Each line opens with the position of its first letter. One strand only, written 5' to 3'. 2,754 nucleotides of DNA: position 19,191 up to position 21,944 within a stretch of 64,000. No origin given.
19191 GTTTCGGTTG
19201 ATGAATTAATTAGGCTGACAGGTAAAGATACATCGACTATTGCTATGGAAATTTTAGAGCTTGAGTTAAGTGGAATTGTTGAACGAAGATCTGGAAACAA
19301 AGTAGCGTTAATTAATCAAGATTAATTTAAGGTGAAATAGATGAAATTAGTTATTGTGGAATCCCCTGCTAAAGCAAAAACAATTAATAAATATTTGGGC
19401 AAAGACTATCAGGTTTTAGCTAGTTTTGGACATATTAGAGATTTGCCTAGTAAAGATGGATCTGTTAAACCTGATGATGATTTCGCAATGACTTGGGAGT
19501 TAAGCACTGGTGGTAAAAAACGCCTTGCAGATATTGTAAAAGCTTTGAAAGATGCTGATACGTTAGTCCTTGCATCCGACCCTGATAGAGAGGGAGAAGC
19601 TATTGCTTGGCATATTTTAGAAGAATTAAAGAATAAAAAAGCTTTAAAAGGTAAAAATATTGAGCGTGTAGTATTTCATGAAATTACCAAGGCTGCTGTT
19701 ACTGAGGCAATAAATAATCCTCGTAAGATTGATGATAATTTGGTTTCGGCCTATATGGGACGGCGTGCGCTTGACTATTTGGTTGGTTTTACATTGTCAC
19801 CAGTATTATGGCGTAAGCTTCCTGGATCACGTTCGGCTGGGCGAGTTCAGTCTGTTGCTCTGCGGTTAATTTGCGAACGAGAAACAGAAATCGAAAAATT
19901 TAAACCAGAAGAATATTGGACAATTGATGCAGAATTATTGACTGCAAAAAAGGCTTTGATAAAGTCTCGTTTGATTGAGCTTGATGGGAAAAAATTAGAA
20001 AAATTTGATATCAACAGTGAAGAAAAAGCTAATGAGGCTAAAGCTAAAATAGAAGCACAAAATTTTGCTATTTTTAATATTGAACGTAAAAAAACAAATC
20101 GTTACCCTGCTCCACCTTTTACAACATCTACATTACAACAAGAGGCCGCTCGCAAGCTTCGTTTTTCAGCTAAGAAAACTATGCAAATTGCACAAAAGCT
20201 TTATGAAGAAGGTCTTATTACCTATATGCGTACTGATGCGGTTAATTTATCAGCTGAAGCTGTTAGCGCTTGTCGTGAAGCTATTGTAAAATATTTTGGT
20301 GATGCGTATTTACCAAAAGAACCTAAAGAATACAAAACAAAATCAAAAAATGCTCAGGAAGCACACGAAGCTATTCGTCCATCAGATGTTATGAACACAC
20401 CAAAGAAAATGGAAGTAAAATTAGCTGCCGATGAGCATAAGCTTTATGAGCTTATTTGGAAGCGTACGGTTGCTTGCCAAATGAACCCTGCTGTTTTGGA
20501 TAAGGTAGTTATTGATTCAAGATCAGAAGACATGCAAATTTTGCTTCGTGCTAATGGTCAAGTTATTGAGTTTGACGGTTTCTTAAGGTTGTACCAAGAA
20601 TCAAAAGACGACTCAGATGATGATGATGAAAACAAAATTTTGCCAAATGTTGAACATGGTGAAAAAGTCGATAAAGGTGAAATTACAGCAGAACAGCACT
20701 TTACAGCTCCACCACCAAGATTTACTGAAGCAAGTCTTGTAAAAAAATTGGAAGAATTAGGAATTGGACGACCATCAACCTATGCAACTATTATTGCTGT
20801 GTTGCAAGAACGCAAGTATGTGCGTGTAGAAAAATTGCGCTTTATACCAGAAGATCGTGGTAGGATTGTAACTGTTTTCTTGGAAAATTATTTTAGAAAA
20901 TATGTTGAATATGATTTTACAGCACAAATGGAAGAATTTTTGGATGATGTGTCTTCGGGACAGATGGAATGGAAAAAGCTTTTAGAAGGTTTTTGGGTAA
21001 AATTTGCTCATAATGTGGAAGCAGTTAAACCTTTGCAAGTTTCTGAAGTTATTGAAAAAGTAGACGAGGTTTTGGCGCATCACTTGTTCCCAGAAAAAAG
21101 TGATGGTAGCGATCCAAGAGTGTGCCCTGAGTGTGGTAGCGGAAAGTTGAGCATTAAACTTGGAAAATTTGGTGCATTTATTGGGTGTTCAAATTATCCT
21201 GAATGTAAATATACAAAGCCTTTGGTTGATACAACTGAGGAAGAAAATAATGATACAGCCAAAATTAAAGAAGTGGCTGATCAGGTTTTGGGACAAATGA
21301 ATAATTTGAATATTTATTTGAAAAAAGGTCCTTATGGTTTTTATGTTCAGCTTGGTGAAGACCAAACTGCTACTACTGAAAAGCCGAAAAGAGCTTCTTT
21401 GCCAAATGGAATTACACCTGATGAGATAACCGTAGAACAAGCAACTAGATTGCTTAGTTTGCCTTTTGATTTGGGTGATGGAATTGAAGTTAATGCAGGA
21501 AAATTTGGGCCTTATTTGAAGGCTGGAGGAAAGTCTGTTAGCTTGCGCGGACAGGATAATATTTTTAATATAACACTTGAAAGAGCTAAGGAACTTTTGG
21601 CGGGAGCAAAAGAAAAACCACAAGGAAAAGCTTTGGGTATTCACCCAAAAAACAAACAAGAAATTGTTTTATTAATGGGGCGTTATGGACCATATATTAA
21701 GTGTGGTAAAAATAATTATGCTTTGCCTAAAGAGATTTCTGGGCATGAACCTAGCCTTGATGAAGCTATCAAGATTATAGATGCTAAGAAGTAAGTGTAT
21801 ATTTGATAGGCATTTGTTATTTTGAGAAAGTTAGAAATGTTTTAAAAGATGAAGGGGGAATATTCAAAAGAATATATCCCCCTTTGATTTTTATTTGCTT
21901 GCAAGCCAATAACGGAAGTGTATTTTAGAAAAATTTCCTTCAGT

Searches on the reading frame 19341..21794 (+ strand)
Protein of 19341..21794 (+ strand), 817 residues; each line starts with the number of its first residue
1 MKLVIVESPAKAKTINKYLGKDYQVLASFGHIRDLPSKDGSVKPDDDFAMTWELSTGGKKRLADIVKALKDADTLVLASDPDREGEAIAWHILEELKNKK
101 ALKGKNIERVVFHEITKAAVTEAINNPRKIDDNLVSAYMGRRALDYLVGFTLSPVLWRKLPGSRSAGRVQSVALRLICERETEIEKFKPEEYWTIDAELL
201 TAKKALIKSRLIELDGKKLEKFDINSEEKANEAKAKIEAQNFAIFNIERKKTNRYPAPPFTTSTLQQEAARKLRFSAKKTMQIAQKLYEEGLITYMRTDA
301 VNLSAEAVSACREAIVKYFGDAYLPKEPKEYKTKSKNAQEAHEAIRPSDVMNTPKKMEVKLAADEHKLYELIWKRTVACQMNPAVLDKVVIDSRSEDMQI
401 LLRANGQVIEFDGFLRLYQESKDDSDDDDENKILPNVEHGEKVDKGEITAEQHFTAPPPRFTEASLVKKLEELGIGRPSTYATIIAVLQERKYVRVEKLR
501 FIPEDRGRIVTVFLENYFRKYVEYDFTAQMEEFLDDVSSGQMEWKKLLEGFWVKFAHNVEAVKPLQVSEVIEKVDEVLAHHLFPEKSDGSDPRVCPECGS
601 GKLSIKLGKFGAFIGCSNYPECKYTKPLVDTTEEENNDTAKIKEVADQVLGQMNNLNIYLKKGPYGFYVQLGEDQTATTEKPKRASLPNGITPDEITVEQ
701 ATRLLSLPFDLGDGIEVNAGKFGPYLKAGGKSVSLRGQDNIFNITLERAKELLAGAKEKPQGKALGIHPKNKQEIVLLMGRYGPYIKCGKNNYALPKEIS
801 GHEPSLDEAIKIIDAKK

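Call 58: search_protein_families(library=pfam, proteins=[window:19341-21794:+], max_evalue=0.00001)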
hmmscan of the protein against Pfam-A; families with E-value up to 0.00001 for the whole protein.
window:19341-21794:+ (817 aa): 4 families
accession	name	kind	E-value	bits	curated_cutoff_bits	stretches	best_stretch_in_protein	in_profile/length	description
PF01131.25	Topoisom_bac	-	5e-128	428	35.1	1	129-548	1-410/411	DNA topoisomerase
PF13368.11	Toprim_C_rpt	-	1.8e-40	137.1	22.3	3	768-817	1-50/57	Topoisomerase C-terminal repeat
PF01751.28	Toprim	-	1.1e-20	74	23.1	1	2-115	1-96/96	Toprim domain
PF01396.24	Zn_ribbon_Top1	-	1e-15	57.6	32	1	594-629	3-37/39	Topoisomerase DNA binding C4 zinc finger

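Call 59: find_homologous_proteins(query=window:19341-21794:+, max_evalue=1e-100)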
Query window:19341-21794:+ (817 aa): 8000 proteins with E <= 1e-100 among 8000 candidates; the best 120 are listed.
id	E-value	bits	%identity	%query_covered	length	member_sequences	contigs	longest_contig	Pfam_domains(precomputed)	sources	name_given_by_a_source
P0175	0.0e+0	1837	100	100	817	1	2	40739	PF01396.25,PF13368.12,PF01131.26,PF01751.29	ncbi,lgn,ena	-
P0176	0.0e+0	1836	100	100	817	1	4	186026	PF01396.25,PF13368.12,PF01131.26,PF01751.29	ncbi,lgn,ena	-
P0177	0.0e+0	1834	100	100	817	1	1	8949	PF01396.25,PF13368.12,PF01131.26,PF01751.29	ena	-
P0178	0.0e+0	1832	100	100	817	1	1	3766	PF01396.25,PF13368.12,PF01131.26,PF01751.29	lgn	-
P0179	0.0e+0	1831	99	100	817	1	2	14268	PF01396.25,PF13368.12,PF01131.26,PF01751.29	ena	-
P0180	0.0e+0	1831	100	100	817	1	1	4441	PF01396.25,PF13368.12,PF01131.26,PF01751.29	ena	-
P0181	0.0e+0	1829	99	100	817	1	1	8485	PF01396.25,PF13368.12,PF01131.26,PF01751.29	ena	-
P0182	0.0e+0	1829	100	100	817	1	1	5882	PF01396.25,PF13368.12,PF01131.26,PF01751.29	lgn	-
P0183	0.0e+0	1828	100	100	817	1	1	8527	PF01396.25,PF13368.12,PF01131.26,PF01751.29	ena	-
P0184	0.0e+0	1726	93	100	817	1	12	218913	PF01396.25,PF13368.12,PF01131.26,PF01751.29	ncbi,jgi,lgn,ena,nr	ncbi:MAG: type I DNA topoisomerase [Alphaproteobacteria bacterium]|nr:type I DNA topoisomerase [Alph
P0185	0.0e+0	1725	93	100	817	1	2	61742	PF01396.25,PF13368.12,PF01131.26,PF01751.29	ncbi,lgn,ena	-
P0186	0.0e+0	1725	93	100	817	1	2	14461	PF01396.25,PF13368.12,PF01131.26,PF01751.29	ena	-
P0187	0.0e+0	1724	93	100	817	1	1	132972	PF01396.25,PF13368.12,PF01131.26,PF01751.29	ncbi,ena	-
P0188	0.0e+0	1723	93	100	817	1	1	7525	PF01396.25,PF13368.12,PF01131.26,PF01751.29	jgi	-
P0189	0.0e+0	1722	93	100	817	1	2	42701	PF01396.25,PF13368.12,PF01131.26,PF01751.29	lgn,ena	-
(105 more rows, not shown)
